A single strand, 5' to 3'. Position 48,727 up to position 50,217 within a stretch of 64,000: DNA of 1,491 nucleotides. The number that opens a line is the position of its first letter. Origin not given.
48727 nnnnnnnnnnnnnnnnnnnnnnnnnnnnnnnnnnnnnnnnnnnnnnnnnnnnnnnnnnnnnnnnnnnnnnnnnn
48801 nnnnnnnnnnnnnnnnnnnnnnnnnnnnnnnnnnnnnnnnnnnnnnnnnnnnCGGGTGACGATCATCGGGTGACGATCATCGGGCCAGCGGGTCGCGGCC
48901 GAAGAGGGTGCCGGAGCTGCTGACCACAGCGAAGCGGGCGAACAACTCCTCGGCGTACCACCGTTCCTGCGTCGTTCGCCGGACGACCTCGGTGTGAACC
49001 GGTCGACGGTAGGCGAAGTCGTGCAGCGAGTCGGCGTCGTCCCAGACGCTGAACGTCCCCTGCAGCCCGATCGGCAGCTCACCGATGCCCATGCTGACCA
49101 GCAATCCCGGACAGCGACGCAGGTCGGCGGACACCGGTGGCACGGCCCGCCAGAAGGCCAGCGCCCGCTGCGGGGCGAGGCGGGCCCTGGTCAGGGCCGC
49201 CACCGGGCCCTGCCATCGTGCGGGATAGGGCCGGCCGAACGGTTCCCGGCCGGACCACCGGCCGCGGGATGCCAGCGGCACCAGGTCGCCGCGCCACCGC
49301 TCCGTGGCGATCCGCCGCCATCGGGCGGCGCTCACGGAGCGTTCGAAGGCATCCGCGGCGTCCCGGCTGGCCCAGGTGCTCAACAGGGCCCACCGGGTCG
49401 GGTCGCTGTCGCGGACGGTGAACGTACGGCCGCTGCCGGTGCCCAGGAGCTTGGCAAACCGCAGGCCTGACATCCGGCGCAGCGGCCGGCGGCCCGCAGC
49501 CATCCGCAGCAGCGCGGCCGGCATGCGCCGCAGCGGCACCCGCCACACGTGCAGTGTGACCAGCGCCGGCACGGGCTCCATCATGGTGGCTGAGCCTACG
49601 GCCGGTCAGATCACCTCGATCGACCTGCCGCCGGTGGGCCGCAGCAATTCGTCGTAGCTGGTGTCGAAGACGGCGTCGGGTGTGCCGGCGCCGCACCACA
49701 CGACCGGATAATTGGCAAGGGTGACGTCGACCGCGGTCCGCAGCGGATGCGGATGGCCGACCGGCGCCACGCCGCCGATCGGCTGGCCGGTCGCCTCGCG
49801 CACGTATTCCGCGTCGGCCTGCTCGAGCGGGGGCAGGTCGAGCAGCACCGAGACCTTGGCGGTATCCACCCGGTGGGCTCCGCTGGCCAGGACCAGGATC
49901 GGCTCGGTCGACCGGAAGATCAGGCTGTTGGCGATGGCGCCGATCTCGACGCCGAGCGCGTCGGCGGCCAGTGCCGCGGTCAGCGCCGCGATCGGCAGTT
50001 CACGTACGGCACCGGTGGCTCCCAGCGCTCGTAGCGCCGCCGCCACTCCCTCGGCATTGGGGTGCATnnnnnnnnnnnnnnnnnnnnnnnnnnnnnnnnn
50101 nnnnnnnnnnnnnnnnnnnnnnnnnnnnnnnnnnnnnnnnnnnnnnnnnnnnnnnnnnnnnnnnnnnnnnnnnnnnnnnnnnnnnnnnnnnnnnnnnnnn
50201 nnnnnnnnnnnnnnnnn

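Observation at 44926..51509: Second carotenoid locus: tailoring operon consistent with a glycosylated, acylated and oxygenated carotenoid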

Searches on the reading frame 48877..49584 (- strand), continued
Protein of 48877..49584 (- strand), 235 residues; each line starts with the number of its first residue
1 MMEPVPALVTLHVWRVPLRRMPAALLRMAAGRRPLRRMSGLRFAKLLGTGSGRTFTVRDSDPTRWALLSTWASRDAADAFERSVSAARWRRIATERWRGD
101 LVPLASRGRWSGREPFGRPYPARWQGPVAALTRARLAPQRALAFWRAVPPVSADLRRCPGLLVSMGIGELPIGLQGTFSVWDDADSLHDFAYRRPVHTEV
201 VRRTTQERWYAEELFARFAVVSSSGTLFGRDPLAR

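Call 47: search_protein_families(library=pfam, proteins=[L021:11253-12911:+, L049:10649-12238:+, L022:4249-4719:+, L049:12213-12680:+, L007:8660-9442:+, L024:10688-12370:+, L057:10804-13623:+, L013:4646-5308:+, L047:8084-9040:-, L047:8958-9896:-], max_evalue=0.001)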
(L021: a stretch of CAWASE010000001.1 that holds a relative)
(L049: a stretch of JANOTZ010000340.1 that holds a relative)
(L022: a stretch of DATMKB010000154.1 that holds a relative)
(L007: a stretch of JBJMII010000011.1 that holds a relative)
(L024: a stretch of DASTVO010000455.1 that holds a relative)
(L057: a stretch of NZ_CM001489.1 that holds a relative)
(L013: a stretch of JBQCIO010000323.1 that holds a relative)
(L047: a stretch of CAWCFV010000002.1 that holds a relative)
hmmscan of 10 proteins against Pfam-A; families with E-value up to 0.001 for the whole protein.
L021:11253-12911:+ (552 aa): 7 families
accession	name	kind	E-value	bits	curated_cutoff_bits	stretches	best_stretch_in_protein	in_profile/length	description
PF13450.12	NAD_binding_8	-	6.2e-13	49.3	21.9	1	33-86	1-53/68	NAD(P)-binding Rossmann-like domain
PF01593.30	Amino_oxidase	-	1.2e-10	41.7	19.8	1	40-84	3-46/443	Flavin containing amine oxidoreductase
PF01266.30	DAO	-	2e-06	28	27.9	1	31-66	2-38/353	FAD dependent oxidoreductase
PF07992.20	Pyr_redox_2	-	2.9e-05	24.1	26.1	0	31-67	3-40/291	Pyridine nucleotide-disulphide oxidoreductase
PF12831.13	FAD_oxidored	-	4.3e-05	23.4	27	1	32-69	3-40/416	FAD dependent oxidoreductase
PF00070.33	Pyr_redox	-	4.9e-05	24.2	22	0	30-61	1-32/82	Pyridine nucleotide-disulphide oxidoreductase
PF01946.23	Thi4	-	8.2e-05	22.4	26.2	1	31-67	20-57/235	Thi4 family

L049:10649-12238:+ (529 aa): 8 families
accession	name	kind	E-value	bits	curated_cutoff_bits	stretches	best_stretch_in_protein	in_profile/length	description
PF01593.30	Amino_oxidase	-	1.2e-14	54.9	19.8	1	22-69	3-49/443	Flavin containing amine oxidoreductase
PF13450.12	NAD_binding_8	-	3.5e-13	50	21.9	1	15-68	1-53/68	NAD(P)-binding Rossmann-like domain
PF01266.30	DAO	-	3.4e-08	33.8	27.9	1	13-48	2-38/353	FAD dependent oxidoreductase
PF07992.20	Pyr_redox_2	-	1.3e-07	31.7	26.1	0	13-42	3-174/291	Pyridine nucleotide-disulphide oxidoreductase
PF12831.13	FAD_oxidored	-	8.4e-06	25.8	27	1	14-51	3-40/416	FAD dependent oxidoreductase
PF00070.33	Pyr_redox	-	2.1e-05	25.4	22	1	12-45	1-34/82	Pyridine nucleotide-disulphide oxidoreductase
PF01946.23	Thi4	-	0.00012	21.9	26.2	1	13-49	20-57/235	Thi4 family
PF01494.25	FAD_binding_3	-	0.00013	21.7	22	1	11-42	2-33/349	FAD binding domain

L022:4249-4719:+ (156 aa): 0 families

L049:12213-12680:+ (155 aa): 0 families

L007:8660-9442:+ (260 aa): 1 family
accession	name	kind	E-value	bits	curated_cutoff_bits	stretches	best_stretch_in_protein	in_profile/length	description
PF01507.26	PAPS_reduct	-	1.5e-45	155.8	22.5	1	68-235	4-174/175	Phosphoadenosine phosphosulfate reductase domain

L024:10688-12370:+ (560 aa): 2 families
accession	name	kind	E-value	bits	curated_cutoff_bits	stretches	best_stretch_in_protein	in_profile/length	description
PF04545.22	Sigma70_r4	-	1.3e-06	28.2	24.1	1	118-166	1-49/50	Sigma-70, region 4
PF08281.18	Sigma70_r4_2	-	1.5e-06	28.2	25.7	1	118-162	7-51/54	Sigma-70, region 4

L057:10804-13623:+ (939 aa): 4 families
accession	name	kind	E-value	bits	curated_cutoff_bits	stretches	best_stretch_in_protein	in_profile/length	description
PF01266.30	DAO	-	2.7e-20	73.6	27.9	1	466-908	2-353/353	FAD dependent oxidoreductase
PF02826.25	2-Hacid_dh_C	-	1e-05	25.4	25.1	1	224-351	37-151/178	D-isomer specific 2-hydroxyacid dehydrogenase, NAD binding domain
PF07992.20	Pyr_redox_2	-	8e-05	22.6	26.1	0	464-497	143-175/291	Pyridine nucleotide-disulphide oxidoreductase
PF13450.12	NAD_binding_8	-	0.0004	21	21.9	0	468-497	1-29/68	NAD(P)-binding Rossmann-like domain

L013:4646-5308:+ (220 aa): 1 family
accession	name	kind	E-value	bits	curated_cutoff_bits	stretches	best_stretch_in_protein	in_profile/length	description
PF01872.23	RibD_C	-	3.7e-16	60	24.1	1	24-197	4-178/197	RibD C-terminal domain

L047:8084-9040:- (318 aa): 2 families
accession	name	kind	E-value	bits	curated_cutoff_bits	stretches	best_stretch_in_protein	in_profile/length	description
PF14378.12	PAP2_3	-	6.7e-49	166.7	27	1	102-281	2-190/190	PAP2 superfamily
PF01569.27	PAP2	-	0.0002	21.6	27.2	1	187-285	30-124/130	PAP2 superfamily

L047:8958-9896:- (312 aa): 1 family
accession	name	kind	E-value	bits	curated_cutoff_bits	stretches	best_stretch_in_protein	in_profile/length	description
PF03706.18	LPG_synthase_TM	-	5.6e-12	46.2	33.4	1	66-298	30-302/302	Lysylphosphatidylglycerol synthase TM region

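Call 56: search_solved_structures(query=A1, max_evalue=1)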
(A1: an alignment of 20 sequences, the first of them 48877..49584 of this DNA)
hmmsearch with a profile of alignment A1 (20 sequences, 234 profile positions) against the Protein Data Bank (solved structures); distinct sequences matched with E-value up to 1: 0.

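Call 64: predict_structure(alignment_id=A1)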
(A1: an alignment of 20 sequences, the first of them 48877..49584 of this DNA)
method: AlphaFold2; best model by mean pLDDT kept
length: 235 residues; sequences in the alignment: 20
mean_pLDDT: 88.9   pTM: 0.87
mean pLDDT of the five models: 88.9, 85.8, 85.3, 82.9, 80.3
residues with pLDDT >= 90: 131; 70-90: 93; 50-70: 9; < 50: 2
segments of 3 or more residues with pLDDT < 50: none
pLDDT, mean of each block of 10 residues (from residue 1): 75 95 85 86 90 81 92 94 92 96 92 85 89 88 85 89 88 79 95 90 90 93 95 87
secondary structure, 60 per line:
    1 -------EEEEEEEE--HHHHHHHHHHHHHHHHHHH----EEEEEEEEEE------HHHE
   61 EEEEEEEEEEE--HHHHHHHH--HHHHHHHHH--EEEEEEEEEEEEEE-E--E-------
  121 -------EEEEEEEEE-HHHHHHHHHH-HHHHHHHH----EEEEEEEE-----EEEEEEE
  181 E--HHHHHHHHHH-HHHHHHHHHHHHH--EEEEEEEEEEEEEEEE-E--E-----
elements in order: E8-15 H18-36 E41-50 E60-71 H74-81 H84-92 E95-108 E128-136 H138-147 H149-156 E161-168 E174-181 H184-193 H195-207 E210-225

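Call 66: fold_search(model_id=the predicted structure, library=pdb)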
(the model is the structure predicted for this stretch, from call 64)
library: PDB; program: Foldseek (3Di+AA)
matches with E <= 10: 1228; with E <= 0.001: 75
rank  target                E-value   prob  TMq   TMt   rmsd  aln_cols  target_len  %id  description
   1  3f44                  5.5e-11  1.00  0.39  0.43  15.8       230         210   13  Crystal structure of putative monooxygenase (YP_193413.1) from Lactobacillus acidophilus NCFM at 1.55 A resolution (released 2008-11-18)
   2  5f9p_B                6.2e-11  1.00  0.35  0.34  16.0       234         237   14  Crystal structure study of anthrone oxidase-like protein (released 2016-12-14)
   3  5f9p_A                7.0e-11  1.00  0.34  0.34  16.0       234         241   14  Crystal structure study of anthrone oxidase-like protein (released 2016-12-14)
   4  3mcs_A                1.5e-10  1.00  0.42  0.45  16.1       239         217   12  Crystal structure of Putative monooxygenase (FN1347) from FUSOBACTERIUM NUCLEATUM SUBSP. NUCLEATUM ATCC 25586 at 2.55  (released 2010-05-19)
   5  3mcs_B                3.6e-10  1.00  0.42  0.45  16.1       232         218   12  Crystal structure of Putative monooxygenase (FN1347) from FUSOBACTERIUM NUCLEATUM SUBSP. NUCLEATUM ATCC 25586 at 2.55  (released 2010-05-19)
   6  9kdp_B                1.9e-09  1.00  0.35  0.35  16.3       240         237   13  Crystal structure of monooxygenase PenE (released 2025-07-09)
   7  9kdp_A                4.1e-09  1.00  0.35  0.35  16.3       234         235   13  Crystal structure of monooxygenase PenE (released 2025-07-09)
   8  9kdp_C                5.3e-09  1.00  0.33  0.34  16.4       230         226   14  Crystal structure of monooxygenase PenE (released 2025-07-09)
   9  9kdp_D                3.7e-08  1.00  0.32  0.34  16.5       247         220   14  Crystal structure of monooxygenase PenE (released 2025-07-09)
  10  6m35_A                6.5e-08  1.00  0.35  0.28  16.4       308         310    9  Crystal structure of sulfur oxygenase reductase from Sulfurisphaera tokodaii (released 2020-07-15)
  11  3a15_A                8.9e-08  1.00  0.57  0.41   5.6       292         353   11  Crystal Structure of Substrate-Free Form of Aldoxime Dehydratase (OxdRE) (released 2009-09-08)
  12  2pgc_A                9.5e-08  1.00  0.33  0.36  15.6       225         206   11  Crystal structure of a a marine metagenome protein (jcvi_pep_1096685590403) from uncultured marine organism at 2.53 A  (released 2007-04-24)
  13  2pgc_B                1.0e-07  1.00  0.33  0.36  15.6       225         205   11  Crystal structure of a a marine metagenome protein (jcvi_pep_1096685590403) from uncultured marine organism at 2.53 A  (released 2007-04-24)
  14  3bxv                  1.1e-07  1.00  0.36  0.29  16.3       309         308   11  Crystal structure studies on sulfur oxygenase reductase from Acidianus tengchongensis (released 2009-01-20)
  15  6qo0_A                1.2e-07  1.00  0.36  0.29  16.9       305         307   11  I47W mutated sulfur oxygenase reductase from Acidianus ambivaens (released 2020-03-04)
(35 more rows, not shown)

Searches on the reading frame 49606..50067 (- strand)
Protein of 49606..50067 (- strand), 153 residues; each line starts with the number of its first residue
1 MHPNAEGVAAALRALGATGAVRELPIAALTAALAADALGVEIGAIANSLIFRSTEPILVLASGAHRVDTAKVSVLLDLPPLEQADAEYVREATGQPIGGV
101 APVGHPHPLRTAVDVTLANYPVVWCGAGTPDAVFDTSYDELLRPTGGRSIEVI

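Call 6: search_protein_families(library=pfam, proteins=[window:49606-50067:-], max_evalue=0.01)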
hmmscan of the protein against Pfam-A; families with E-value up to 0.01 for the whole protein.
window:49606-50067:- (153 aa): 1 family
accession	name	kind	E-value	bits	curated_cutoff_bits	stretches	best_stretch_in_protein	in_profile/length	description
PF04073.20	tRNA_edit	-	8.7e-26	90.9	25.5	1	29-143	5-122/123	Aminoacyl-tRNA editing domain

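Call 7: search_protein_families(library=ncbifam, proteins=[window:49606-50067:-], max_evalue=0.01)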
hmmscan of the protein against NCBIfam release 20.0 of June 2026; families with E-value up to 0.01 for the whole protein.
window:49606-50067:- (153 aa): 3 families
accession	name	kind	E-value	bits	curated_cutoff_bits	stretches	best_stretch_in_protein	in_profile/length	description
TIGR00011.1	YbaK_EbsC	equivalog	1.3e-08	34.7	153.25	1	30-129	27-128/152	Cys-tRNA(Pro) deacylase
NF006625.0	PRK09194.1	equivalog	3.2e-06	26.3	558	1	35-132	264-362/559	proline--tRNA ligase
NF007951.0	PRK10670.1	equivalog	0.00083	19.3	243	1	62-128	65-131/159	Cys-tRNA(Pro)/Cys-tRNA(Cys) deacylase YbaK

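Call 32: search_solved_structures(query=window:49606-50067:-, max_evalue=0.01, show_alignments=3)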
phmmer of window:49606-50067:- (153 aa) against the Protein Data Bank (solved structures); distinct sequences matched with E-value up to 0.01: 7.
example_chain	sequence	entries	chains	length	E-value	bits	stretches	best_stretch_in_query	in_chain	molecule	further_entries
2cx5_A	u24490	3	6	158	4.8e-26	95.4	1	2-148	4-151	A PUTATIVE TRANS-EDITING ENZYME | Putative uncharacterized protein TTHA1699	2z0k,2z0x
3rij_A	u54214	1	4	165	2.3e-22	83.4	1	2-148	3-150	SC_2cx5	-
3ri0_A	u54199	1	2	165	1e-20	78.1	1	2-148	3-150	BB_2cx5_001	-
1wdv_A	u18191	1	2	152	3.4e-08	37.5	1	12-147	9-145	hypothetical protein APE2540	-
1dbu_A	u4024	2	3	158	0.00029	24.7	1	59-147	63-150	cysteinyl-tRNA(Pro) deacylase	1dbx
2dxa_A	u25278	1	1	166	0.0006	23.7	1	63-130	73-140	Protein ybaK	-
2j3l_A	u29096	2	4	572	0.001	23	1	32-119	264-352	PROLYL-TRNA SYNTHETASE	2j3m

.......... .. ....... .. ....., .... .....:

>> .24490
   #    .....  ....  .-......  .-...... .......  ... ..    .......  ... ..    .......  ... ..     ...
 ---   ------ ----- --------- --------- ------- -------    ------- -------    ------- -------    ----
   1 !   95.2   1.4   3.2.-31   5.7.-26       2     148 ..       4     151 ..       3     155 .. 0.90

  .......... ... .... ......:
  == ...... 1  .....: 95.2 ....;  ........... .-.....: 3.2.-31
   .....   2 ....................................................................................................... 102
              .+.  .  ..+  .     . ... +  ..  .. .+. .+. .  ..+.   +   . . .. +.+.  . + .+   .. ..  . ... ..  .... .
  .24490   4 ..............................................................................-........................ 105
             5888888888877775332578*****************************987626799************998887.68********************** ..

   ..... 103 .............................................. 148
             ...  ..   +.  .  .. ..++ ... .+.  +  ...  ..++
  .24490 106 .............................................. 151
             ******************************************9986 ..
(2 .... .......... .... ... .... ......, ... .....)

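Call 42: find_related_loci(query=A2, collection=metagenome_contigs, flank=6000)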
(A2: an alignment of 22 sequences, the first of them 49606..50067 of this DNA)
Query A2 (153 aa) in metagenome_contigs; peptide patterns used: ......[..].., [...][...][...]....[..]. (x = any residue, [..] = any of these).
600 stretches matched a pattern (row limit reached: there are more); 577 encode a relative of the query (tblastn E <= 1e-3); the best 80 are kept; 80 distinct loci.
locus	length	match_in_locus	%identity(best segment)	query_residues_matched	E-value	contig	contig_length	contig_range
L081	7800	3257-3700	62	1-147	3e-51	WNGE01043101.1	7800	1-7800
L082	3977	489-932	63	1-147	5e-47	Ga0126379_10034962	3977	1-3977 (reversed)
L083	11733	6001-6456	59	2-152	5e-47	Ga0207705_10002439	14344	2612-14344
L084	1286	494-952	59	1-152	1e-48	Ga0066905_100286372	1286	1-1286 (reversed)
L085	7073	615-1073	56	1-152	4e-47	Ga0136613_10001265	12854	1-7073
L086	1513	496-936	59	2-147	7e-48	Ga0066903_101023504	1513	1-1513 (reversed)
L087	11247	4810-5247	58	8-152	3e-46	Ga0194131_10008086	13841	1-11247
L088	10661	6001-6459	60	1-152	3e-46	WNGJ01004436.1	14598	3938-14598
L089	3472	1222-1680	59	1-152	9e-46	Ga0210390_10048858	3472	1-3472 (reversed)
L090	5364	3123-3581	58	1-152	2e-45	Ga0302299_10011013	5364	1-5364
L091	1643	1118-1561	60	1-147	2e-46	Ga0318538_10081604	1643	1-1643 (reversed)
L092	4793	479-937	61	1-152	2e-45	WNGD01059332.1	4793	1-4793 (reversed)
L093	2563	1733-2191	59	1-152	2e-45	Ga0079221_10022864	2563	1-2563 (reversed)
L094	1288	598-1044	61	1-148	1e-46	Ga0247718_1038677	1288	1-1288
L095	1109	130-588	58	1-152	4e-47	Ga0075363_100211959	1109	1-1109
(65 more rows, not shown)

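Call 58: search_solved_structures(query=A2, max_evalue=0.001, show_alignments=5)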
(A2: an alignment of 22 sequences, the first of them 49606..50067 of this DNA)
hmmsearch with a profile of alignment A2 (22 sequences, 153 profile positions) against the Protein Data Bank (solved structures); distinct sequences matched with E-value up to 0.001: 10.
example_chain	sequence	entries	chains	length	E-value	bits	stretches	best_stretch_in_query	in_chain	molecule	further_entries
2cx5_A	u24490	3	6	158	1.9e-38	135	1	2-152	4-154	A PUTATIVE TRANS-EDITING ENZYME | Putative uncharacterized protein TTHA1699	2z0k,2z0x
3rij_A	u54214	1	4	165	6.2e-33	117.1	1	2-152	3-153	SC_2cx5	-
3ri0_A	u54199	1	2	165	1.7e-32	115.7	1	2-152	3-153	BB_2cx5_001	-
1wdv_A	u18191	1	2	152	1.9e-16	63.6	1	6-153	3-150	hypothetical protein APE2540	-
2dxa_A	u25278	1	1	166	1.7e-12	50.8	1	32-133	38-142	Protein ybaK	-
1dbu_A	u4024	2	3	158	3.4e-11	46.6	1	32-141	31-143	cysteinyl-tRNA(Pro) deacylase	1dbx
8vd6_A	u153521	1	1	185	8.1e-10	42.1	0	17-46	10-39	CAP REPEAT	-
2j3l_A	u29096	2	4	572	2.2e-09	40.6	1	27-122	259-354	PROLYL-TRNA SYNTHETASE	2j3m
5znj_A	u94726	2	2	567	3.5e-08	36.7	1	27-106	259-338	Proline--tRNA ligase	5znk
3op6_A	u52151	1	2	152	3e-05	27.2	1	25-142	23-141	Uncharacterized protein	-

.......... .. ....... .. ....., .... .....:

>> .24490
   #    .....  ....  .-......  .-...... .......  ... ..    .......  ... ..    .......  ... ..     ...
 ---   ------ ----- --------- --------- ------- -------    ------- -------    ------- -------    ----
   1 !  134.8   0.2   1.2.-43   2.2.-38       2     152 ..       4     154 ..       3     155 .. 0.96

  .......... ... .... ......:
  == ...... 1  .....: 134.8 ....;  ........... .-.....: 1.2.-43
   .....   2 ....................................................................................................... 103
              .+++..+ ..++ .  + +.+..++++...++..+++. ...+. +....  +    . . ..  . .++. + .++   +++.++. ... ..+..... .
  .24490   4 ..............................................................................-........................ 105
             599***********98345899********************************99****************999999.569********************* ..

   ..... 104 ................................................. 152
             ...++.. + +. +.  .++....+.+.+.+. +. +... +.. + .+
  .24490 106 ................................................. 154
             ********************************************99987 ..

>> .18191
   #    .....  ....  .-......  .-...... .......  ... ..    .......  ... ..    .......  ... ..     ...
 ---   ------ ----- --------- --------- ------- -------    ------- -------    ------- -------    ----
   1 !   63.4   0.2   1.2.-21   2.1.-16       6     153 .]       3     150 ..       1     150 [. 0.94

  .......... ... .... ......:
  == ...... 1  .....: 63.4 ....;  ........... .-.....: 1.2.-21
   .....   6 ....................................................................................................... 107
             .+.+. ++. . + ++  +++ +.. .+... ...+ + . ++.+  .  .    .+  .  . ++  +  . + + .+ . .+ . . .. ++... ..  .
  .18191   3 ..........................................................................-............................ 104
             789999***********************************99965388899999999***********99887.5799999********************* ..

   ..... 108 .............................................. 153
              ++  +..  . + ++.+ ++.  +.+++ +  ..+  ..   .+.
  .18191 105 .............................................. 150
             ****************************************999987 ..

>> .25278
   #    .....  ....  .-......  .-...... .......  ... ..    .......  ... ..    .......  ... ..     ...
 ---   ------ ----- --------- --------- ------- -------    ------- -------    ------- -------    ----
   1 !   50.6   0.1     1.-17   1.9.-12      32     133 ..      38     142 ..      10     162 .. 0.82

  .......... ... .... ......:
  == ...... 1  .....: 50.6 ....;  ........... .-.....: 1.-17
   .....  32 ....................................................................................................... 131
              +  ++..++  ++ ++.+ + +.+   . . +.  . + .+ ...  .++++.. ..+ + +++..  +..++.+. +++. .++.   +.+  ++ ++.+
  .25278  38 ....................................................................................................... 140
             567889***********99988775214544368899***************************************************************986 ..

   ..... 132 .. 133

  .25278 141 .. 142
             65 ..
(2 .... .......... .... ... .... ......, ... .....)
